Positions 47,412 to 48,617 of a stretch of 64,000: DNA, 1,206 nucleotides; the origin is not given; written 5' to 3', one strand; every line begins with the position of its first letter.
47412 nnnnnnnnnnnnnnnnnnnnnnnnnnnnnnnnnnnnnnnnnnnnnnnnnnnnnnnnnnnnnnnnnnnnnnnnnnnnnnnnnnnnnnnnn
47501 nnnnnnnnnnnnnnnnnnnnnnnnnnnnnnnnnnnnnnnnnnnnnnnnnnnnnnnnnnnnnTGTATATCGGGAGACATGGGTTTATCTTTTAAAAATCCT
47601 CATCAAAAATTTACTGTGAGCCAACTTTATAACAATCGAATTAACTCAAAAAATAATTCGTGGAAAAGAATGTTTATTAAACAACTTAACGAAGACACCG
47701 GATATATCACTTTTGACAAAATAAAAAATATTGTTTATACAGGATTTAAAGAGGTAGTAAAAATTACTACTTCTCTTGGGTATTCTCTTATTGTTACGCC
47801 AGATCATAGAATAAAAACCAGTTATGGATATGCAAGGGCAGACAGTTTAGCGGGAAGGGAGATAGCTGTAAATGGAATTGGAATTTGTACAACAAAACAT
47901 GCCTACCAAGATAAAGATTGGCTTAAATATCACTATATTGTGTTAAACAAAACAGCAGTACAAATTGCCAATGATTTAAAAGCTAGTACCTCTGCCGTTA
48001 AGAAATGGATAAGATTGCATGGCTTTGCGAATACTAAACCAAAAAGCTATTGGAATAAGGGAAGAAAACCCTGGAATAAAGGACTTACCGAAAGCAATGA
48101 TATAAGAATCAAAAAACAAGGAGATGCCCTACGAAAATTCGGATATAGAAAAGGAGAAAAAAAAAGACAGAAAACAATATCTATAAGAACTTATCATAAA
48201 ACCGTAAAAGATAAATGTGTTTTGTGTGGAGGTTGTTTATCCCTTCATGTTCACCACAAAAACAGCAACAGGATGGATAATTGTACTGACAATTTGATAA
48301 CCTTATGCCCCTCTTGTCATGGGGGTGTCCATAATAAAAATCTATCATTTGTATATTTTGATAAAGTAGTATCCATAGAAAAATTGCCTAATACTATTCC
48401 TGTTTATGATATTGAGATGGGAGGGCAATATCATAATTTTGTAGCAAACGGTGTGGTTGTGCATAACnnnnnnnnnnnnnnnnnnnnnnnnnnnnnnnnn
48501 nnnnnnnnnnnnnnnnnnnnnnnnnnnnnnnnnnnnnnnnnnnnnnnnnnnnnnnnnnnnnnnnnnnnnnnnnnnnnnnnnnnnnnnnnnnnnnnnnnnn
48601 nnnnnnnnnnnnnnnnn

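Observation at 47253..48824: ThyX split by an HNH-containing intein next to the catalytic RHR...SxRY motif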

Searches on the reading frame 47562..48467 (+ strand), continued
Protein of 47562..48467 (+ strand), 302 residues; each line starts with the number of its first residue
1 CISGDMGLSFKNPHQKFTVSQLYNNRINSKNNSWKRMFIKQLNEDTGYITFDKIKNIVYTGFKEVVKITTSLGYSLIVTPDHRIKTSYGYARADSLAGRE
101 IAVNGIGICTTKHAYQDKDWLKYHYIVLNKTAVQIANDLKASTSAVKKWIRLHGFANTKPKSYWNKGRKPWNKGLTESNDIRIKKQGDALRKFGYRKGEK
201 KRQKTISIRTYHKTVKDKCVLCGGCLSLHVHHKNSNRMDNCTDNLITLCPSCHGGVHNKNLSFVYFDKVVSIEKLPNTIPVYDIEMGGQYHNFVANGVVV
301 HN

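Call 80: search_protein_representatives(protein=window:47562-48467:+)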
Query: 302 residues. Proteins with E-value up to 0.001 (for the whole library): 2959; up to 1e-10: 446; up to 1e-30: 39. The best 150 are listed.
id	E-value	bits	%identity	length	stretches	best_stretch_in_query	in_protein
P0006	2.9e-86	305.8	53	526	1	1-302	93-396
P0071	1.8e-77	277.0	51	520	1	1-302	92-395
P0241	1.3e-75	270.9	48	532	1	1-302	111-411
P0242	1.3e-75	270.8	49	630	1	1-302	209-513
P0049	3.9e-75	269.3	47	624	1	1-302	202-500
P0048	9.4e-75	268.0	49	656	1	1-302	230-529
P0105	7.0e-73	261.9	48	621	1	1-302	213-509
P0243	1.3e-72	260.9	43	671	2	114-302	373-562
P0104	6.9e-71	255.3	49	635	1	1-302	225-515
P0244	5.1e-69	249.2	42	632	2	112-302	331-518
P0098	4.9e-67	242.7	47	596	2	1-302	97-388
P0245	2.1e-65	237.3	45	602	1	1-302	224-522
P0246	3.2e-65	236.7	49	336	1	1-258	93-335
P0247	4.9e-65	236.1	46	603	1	1-302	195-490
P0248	7.6e-65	235.5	44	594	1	1-302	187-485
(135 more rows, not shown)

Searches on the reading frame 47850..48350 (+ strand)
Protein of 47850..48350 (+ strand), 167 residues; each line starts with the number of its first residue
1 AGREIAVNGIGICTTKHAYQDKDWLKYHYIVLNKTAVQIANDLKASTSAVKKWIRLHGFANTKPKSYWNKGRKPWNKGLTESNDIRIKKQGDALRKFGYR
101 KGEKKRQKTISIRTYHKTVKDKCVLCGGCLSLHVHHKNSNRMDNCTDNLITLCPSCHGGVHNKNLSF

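Call 53: search_protein_families(library=pfam, proteins=[window:47850-48350:+], max_evalue=5)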
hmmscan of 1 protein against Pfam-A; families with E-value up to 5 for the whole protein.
seq(167 aa): 3 families
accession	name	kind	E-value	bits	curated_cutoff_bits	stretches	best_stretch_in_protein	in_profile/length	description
PF01844.29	HNH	-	0.0071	16.9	21.4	1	126-163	4-47/47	HNH endonuclease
PF13392.12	HNH_3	-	0.014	15.5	24.8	1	132-150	19-37/46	HNH endonuclease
PF14369.11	Zn_ribbon_19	-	0.94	10.1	30.8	0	150-159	21-30/35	zinc-ribbon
